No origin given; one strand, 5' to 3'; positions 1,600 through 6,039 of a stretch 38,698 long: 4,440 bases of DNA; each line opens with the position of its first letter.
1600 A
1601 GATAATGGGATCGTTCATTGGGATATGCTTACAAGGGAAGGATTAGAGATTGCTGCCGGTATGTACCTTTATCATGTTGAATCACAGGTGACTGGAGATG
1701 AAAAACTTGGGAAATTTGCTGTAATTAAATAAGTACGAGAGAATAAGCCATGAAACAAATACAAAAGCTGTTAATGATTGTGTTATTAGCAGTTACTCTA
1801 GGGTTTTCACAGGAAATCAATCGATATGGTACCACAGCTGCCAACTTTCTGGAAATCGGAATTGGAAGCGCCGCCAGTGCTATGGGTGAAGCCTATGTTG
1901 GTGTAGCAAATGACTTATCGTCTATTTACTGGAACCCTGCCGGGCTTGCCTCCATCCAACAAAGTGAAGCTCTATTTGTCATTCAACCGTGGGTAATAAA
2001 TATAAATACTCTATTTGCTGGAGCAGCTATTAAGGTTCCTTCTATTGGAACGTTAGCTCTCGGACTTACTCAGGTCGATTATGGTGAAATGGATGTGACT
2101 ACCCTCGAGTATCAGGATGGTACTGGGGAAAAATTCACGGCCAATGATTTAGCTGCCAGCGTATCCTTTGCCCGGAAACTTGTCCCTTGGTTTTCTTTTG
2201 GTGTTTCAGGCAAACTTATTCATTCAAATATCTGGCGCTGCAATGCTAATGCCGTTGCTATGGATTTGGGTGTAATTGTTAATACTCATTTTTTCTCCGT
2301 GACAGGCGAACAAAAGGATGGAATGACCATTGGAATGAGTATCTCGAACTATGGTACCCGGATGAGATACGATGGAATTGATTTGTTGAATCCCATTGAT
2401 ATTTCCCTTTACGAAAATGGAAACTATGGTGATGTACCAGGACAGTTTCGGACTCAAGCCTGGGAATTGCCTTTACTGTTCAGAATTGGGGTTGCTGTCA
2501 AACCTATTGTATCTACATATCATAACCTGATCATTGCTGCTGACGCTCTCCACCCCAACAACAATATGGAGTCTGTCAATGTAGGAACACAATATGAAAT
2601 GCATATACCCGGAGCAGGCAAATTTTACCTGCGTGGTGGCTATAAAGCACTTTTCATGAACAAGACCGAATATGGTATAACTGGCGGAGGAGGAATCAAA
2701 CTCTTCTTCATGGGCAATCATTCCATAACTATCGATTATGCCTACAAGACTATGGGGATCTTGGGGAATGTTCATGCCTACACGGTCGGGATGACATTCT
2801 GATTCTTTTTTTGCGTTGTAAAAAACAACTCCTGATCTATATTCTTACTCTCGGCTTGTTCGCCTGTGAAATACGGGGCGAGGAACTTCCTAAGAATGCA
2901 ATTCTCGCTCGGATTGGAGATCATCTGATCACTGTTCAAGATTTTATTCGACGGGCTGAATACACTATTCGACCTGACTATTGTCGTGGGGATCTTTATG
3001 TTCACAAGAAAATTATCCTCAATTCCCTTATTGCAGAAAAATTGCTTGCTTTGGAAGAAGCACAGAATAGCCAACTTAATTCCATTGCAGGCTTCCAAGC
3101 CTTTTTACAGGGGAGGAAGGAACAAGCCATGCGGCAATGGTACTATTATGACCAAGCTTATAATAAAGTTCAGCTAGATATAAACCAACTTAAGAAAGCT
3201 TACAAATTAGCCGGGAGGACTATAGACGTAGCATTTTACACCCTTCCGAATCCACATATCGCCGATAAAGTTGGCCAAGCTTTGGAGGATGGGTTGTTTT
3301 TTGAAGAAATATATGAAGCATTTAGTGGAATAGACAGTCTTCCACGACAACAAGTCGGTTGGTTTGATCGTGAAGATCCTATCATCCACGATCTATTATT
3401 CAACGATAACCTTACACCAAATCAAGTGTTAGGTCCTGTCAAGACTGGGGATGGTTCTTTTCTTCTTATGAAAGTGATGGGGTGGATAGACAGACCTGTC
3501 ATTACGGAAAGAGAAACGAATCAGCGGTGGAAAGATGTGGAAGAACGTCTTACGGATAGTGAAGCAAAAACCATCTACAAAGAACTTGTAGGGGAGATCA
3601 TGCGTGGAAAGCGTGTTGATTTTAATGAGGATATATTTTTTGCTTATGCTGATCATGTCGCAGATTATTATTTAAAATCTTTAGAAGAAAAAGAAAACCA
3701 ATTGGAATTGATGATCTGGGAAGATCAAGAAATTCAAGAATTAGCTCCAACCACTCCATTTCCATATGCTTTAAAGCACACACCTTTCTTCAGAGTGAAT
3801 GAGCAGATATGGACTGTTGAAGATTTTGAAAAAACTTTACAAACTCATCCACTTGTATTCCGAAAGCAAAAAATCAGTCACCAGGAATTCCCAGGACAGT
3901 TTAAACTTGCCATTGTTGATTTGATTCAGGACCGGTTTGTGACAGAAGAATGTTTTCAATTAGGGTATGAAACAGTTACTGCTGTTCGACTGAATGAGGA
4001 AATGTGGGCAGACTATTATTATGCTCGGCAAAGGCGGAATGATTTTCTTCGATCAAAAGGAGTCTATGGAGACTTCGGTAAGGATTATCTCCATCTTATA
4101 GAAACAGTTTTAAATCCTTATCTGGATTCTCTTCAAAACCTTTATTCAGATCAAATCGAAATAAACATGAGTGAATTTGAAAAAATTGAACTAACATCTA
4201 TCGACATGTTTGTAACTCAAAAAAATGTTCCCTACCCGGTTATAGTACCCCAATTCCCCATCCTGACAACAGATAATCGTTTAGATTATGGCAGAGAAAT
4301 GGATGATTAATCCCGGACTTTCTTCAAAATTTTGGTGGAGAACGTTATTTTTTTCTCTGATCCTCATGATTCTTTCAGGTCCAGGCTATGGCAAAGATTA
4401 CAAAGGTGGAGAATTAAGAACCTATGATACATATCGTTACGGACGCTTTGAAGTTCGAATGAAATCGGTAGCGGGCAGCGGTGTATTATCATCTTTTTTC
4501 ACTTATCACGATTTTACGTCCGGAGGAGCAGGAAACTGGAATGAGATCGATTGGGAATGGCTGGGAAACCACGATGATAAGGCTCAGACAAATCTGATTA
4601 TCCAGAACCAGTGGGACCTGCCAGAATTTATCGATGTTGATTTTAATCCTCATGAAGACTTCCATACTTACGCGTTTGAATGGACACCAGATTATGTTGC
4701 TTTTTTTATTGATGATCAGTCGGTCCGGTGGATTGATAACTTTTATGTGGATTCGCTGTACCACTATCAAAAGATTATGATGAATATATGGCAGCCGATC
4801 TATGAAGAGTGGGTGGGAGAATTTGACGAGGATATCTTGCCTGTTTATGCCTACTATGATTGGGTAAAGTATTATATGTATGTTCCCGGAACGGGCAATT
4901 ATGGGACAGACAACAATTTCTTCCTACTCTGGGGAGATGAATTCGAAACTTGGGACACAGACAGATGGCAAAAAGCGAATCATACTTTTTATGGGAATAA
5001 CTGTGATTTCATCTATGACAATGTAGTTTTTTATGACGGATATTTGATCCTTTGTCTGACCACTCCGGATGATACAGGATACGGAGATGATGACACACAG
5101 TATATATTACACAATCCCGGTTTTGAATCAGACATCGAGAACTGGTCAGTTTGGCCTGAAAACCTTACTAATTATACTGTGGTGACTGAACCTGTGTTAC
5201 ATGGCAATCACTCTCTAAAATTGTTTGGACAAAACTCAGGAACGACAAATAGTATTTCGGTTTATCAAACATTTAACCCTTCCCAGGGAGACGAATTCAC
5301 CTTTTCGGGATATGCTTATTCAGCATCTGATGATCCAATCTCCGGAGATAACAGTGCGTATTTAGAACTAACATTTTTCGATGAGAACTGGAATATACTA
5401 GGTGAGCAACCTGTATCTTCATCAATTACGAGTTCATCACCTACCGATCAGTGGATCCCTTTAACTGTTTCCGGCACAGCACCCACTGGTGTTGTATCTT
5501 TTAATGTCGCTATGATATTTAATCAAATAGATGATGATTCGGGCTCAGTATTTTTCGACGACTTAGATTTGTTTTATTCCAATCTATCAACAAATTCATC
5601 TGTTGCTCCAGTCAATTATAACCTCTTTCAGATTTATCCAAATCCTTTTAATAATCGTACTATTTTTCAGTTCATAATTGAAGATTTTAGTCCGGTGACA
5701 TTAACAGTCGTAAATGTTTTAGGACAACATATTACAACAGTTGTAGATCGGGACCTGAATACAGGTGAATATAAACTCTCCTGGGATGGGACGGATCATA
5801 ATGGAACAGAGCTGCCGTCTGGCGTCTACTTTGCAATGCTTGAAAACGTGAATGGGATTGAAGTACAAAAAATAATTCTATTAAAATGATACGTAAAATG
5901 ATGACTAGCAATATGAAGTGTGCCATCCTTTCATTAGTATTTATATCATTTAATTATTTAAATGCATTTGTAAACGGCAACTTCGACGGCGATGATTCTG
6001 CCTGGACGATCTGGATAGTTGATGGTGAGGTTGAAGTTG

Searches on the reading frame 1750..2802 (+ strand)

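Call 8: search_protein_families(library=pfam, proteins=[window:1750-2802:+], max_evalue=0.001)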
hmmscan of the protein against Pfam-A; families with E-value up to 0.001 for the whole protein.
window:1750-2802:+ (350 aa): 1 family
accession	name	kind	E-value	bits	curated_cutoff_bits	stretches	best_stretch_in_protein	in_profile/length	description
PF19572.5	PorV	-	9.6e-10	38.8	27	1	21-212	3-203/243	Type IX secretion system protein PorV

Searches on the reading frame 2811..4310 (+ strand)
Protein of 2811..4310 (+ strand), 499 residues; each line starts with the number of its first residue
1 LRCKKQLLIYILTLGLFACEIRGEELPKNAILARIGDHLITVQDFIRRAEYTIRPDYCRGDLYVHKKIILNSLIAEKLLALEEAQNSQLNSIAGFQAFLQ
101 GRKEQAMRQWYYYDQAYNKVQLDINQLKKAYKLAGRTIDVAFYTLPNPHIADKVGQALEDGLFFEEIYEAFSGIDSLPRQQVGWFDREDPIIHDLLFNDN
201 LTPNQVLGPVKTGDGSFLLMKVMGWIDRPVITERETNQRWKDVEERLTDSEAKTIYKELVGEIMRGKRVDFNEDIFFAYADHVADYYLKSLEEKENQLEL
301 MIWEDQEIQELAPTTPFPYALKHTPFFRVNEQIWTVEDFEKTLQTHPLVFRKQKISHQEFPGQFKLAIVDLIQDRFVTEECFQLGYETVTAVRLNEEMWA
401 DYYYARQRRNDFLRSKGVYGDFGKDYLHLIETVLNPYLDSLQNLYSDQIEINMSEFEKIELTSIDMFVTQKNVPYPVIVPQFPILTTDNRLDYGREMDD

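Call 8: search_protein_families(library=pfam, proteins=[window:2811-4310:+], max_evalue=0.001)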
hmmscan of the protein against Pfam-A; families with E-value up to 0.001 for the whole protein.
window:2811-4310:+ (499 aa): 0 families

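Call 76: search_protein_families(library=pfam, proteins=[window:2811-4310:+], max_evalue=1)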
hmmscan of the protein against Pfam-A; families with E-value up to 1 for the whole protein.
window:2811-4310:+ (499 aa): 1 family
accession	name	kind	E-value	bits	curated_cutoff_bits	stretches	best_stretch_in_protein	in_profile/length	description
PF13145.12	Rotamase_2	-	0.017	16.4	27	1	151-223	36-106/121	PPIC-type PPIASE domain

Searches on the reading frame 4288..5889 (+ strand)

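Call 8: search_protein_families(library=pfam, proteins=[window:4288-5889:+], max_evalue=0.001)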
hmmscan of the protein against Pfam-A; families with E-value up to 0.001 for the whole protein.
window:4288-5889:+ (533 aa): 3 families
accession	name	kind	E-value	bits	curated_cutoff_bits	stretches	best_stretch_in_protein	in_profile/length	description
PF00722.28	Glyco_hydro_16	-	2.2e-27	96.1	22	1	38-168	29-157/175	Glycosyl hydrolases family 16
PF13860.13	FlgD_ig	-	3.1e-07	30.7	27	1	468-514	23-69/79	FlgD Ig-like domain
PF18962.6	Por_Secre_tail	-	4.8e-06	27.2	27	1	449-530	1-74/75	Secretion system C-terminal sorting domain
